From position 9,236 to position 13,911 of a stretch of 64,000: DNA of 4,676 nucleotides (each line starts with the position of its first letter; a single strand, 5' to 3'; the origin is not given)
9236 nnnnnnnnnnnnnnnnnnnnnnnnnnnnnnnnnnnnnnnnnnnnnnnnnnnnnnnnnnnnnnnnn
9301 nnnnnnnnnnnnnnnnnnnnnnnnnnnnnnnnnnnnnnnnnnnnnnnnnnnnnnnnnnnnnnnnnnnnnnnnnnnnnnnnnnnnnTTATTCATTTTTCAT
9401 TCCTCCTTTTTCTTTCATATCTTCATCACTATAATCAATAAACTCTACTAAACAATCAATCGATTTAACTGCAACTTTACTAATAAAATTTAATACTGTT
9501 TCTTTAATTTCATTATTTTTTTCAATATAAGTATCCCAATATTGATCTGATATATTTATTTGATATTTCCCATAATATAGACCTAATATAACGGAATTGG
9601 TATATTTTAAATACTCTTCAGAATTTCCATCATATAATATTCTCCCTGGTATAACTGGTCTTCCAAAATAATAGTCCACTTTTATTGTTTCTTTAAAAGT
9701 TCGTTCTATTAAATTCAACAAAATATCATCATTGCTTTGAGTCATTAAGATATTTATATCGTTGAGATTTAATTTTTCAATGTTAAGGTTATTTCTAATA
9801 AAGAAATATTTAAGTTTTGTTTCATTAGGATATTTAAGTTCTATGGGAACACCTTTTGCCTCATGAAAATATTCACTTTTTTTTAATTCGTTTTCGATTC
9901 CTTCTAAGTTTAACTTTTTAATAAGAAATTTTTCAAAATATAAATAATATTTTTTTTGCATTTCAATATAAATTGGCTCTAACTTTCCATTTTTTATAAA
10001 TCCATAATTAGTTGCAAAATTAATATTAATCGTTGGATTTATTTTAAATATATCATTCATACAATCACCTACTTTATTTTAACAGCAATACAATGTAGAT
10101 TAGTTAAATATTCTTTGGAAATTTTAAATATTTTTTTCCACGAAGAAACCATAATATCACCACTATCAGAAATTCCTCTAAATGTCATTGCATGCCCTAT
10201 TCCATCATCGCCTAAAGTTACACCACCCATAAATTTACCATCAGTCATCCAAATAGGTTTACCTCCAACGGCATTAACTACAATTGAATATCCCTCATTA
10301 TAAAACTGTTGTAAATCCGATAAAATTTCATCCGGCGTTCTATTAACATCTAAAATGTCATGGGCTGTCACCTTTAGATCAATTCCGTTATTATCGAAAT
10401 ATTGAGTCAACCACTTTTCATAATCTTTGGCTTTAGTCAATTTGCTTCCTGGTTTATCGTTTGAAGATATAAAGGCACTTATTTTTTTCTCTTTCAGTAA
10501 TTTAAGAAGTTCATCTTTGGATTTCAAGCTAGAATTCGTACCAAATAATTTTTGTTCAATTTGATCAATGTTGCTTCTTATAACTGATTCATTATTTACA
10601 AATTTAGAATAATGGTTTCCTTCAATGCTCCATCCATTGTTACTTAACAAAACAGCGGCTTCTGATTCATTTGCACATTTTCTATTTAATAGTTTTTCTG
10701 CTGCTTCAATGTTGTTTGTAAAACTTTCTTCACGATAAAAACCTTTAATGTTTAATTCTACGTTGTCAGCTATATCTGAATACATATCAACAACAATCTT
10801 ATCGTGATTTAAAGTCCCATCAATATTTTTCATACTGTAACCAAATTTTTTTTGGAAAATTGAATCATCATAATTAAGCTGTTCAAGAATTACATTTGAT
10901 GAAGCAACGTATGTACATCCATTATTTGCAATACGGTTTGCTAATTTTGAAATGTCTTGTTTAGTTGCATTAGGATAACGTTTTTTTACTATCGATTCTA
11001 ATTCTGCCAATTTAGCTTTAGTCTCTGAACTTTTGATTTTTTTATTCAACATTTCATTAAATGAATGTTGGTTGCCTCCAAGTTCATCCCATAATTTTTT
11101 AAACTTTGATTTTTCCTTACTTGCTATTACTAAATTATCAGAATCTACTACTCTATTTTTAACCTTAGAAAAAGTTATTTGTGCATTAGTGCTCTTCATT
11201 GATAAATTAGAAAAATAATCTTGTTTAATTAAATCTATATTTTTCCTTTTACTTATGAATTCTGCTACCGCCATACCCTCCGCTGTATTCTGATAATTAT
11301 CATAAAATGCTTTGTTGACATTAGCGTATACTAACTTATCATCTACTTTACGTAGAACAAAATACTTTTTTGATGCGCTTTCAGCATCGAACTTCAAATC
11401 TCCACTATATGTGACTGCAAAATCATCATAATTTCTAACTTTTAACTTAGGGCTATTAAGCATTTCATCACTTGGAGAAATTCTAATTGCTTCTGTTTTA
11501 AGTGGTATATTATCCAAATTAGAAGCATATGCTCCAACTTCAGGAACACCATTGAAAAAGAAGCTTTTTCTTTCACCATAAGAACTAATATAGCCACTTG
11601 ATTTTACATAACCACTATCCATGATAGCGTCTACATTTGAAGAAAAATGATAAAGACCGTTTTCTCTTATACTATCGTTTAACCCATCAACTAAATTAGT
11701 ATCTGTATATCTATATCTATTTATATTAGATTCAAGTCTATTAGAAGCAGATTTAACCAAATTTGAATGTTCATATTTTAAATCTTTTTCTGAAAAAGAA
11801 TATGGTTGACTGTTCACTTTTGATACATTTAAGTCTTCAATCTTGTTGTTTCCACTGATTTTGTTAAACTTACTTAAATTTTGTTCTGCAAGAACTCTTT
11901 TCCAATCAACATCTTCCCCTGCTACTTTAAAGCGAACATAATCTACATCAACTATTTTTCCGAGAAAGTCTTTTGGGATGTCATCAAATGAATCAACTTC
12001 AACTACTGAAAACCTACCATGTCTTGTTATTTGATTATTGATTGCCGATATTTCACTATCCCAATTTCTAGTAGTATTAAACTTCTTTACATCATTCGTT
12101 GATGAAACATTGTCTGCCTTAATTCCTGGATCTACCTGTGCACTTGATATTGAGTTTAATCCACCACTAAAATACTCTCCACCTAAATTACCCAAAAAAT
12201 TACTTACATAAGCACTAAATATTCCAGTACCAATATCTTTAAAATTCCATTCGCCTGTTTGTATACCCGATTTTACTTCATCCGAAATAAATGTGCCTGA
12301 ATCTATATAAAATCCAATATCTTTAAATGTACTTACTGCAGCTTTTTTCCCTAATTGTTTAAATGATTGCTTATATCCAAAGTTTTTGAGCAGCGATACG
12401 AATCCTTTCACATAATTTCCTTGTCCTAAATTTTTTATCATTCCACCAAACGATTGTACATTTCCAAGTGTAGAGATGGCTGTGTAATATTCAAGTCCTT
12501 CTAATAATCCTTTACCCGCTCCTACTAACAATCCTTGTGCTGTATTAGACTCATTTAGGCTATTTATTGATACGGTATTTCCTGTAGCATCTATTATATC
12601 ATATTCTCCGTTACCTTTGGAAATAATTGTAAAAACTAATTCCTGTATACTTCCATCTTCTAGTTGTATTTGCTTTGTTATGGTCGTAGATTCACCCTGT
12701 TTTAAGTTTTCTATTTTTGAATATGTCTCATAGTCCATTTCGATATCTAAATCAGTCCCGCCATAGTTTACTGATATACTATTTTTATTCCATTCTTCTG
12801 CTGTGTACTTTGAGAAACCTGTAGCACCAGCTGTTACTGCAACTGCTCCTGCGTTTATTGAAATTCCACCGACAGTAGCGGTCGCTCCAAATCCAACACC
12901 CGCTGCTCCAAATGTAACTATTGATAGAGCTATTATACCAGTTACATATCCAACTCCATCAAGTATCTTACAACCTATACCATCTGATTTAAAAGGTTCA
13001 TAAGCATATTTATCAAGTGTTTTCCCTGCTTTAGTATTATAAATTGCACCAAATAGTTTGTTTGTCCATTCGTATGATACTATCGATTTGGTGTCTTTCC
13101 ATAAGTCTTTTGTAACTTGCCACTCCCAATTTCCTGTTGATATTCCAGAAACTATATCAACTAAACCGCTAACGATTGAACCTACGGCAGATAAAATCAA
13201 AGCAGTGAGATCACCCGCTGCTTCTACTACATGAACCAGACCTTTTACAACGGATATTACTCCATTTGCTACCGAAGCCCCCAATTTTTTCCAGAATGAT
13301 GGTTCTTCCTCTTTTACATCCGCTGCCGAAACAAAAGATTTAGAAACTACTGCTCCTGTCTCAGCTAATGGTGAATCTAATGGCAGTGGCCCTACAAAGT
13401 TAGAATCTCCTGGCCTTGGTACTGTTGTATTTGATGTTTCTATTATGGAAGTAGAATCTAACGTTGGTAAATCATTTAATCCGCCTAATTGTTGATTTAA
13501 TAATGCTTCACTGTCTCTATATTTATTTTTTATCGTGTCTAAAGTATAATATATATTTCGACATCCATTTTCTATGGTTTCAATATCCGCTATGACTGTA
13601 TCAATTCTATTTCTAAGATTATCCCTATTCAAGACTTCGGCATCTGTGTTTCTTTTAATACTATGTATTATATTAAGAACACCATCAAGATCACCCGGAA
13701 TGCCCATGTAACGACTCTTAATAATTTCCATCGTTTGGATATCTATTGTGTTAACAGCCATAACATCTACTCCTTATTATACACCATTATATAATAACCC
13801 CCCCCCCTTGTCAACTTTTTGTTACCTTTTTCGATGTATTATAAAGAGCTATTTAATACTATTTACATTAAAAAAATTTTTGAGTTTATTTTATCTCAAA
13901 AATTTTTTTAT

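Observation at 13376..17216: ~440-bp near-identical direct repeats (promoter + 5'UTR + first 128 codons) heading LXG2 and LXG3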

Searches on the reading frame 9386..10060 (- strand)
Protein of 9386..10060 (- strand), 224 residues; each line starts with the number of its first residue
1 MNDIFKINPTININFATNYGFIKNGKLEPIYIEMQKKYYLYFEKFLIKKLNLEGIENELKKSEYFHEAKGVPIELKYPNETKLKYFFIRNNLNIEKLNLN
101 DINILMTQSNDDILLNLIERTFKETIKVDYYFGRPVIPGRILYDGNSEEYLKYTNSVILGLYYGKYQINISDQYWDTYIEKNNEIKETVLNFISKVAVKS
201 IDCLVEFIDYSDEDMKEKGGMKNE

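Call 7: search_protein_families(library=pfam, proteins=[window:9386-10060:-], max_evalue=0.01)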
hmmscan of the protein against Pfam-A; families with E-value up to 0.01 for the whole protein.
window:9386-10060:- (224 aa): 0 families

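Call 18: search_protein_families(library=ncbifam, proteins=[window:9386-10060:-], max_evalue=1)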
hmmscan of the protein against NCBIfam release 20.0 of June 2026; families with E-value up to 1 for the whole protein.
window:9386-10060:- (224 aa): 0 families

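Call 38: find_encoding_contigs(protein=window:9386-10060:-, flank=10000, max_places=10)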
Protein window:9386-10060:- (224 aa): 7 contigs read that carry it; 7 places shown.
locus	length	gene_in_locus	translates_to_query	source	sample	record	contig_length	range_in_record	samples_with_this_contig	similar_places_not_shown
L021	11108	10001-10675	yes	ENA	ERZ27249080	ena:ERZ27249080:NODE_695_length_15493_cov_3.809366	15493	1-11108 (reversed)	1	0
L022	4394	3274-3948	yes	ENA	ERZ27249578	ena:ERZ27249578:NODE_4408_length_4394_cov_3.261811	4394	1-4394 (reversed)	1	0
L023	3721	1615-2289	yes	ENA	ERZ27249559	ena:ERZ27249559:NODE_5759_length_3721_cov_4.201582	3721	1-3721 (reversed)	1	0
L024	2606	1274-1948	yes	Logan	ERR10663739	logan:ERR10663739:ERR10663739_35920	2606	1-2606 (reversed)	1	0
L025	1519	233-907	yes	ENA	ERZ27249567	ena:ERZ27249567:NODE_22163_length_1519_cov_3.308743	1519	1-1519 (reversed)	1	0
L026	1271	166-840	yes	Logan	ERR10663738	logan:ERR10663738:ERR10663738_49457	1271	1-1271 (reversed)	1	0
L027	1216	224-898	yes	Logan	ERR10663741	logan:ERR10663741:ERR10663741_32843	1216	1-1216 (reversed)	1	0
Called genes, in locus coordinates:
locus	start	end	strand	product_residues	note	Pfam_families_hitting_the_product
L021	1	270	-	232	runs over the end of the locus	-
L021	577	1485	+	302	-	PF03462:PCRF, PF00472:RF-1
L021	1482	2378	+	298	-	PF19700:DUF6198, PF02588:YitT_membrane, PF10035:DUF2179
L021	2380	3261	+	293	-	PF02588:YitT_membrane, PF10035:DUF2179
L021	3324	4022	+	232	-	PF02463:SMC_N (faint), PF00005:ABC_tran, PF13304:AAA_21 (faint)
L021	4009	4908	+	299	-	PF18075:FtsX_ECD, PF02687:FtsX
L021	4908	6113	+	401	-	PF28016:Mua (faint), PF24568:CC_PcsB, PF01551:Peptidase_M23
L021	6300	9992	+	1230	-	-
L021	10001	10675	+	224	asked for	-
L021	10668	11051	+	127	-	PF13780:DUF4176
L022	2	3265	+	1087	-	?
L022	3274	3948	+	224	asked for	-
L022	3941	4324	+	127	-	PF13780:DUF4176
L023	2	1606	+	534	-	?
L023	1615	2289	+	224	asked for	-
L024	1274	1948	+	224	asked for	-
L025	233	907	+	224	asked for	-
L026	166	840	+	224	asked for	-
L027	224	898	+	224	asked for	-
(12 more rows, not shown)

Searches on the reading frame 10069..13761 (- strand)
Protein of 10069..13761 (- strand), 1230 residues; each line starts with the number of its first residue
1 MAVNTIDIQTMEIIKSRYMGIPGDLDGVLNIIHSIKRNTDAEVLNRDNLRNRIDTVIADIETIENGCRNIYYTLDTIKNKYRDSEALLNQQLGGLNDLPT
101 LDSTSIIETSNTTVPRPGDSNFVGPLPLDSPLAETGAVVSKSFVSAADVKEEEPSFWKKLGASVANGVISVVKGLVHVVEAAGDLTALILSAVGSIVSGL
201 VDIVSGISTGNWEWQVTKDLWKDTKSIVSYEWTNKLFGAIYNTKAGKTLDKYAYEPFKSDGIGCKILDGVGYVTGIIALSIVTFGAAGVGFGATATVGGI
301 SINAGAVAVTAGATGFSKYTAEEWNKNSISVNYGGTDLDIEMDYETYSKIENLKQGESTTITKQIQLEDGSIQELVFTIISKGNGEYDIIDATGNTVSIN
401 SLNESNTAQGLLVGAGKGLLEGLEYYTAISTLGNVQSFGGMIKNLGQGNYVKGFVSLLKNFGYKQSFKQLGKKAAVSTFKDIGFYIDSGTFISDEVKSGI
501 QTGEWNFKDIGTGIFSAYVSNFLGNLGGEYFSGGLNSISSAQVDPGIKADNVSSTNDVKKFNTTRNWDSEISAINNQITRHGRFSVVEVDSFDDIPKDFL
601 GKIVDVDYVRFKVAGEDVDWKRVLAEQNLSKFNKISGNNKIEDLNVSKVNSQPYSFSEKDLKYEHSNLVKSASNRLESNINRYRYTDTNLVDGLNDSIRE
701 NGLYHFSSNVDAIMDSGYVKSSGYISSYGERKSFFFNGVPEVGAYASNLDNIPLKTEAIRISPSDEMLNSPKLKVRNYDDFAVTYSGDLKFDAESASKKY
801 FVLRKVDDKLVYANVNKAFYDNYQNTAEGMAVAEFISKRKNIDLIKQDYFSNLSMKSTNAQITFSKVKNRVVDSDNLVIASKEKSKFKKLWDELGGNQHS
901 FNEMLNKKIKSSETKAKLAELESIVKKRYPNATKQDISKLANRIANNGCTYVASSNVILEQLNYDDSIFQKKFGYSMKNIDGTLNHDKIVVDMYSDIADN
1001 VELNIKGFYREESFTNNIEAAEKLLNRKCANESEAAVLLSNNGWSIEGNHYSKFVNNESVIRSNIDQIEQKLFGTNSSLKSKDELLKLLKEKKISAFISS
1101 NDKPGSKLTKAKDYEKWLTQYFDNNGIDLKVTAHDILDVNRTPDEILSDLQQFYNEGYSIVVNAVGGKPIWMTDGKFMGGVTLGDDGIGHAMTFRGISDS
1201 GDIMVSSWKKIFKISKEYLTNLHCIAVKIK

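Call 7: search_protein_families(library=pfam, proteins=[window:10069-13761:-], max_evalue=0.01)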
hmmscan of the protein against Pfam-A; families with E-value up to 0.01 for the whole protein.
window:10069-13761:- (1230 aa): 0 families

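Call 17: search_protein_families(library=pfam, proteins=[window:10069-13761:-], max_evalue=10)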
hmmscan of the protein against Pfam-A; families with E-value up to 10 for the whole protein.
window:10069-13761:- (1230 aa): 2 families
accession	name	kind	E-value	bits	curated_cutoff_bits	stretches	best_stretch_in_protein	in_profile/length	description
PF22913.1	NBAS_11th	-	0.046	14.1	27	1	1057-1131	38-110/125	NBAS subunit of NRZ tethering complex, C-terminal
PF05802.16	SctB2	-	6.4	7.6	26.5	0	186-259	51-85/162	SPI-2 type 3 secretion system translocon protein SctB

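Call 18: search_protein_families(library=ncbifam, proteins=[window:10069-13761:-], max_evalue=1)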
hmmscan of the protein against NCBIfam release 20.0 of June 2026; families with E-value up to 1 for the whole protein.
window:10069-13761:- (1230 aa): 0 families

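Call 28: search_solved_structures(query=window:10069-13761:-, max_evalue=1)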
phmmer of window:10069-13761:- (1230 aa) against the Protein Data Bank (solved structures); distinct sequences matched with E-value up to 1: 1.
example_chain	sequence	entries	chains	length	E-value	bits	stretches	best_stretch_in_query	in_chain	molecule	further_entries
3bro_A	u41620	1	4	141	0.39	11.8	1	819-870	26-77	Transcriptional regulator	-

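Call 87: find_encoding_contigs(protein=window:10069-13761:-, flank=10000, max_places=10)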
Protein window:10069-13761:- (1230 aa): 1 contig read that carries it; 1 place shown.
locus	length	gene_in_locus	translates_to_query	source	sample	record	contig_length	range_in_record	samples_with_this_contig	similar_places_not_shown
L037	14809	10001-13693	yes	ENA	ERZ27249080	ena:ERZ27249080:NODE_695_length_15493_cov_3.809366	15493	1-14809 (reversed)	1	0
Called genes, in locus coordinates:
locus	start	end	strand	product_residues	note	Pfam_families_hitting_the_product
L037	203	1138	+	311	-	PF02661:Fic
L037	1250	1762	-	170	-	-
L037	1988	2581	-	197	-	PF13936:HTH_38 (weak)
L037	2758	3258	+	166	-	-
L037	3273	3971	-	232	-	-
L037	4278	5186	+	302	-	PF03462:PCRF, PF00472:RF-1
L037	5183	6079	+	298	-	PF19700:DUF6198, PF02588:YitT_membrane, PF10035:DUF2179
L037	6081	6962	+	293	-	PF02588:YitT_membrane, PF10035:DUF2179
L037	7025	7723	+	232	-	PF02463:SMC_N (faint), PF00005:ABC_tran, PF13304:AAA_21 (faint)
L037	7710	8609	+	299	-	PF18075:FtsX_ECD, PF02687:FtsX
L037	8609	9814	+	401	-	PF28016:Mua (faint), PF24568:CC_PcsB, PF01551:Peptidase_M23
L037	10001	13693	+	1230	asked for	-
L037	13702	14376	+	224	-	-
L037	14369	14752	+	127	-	PF13780:DUF4176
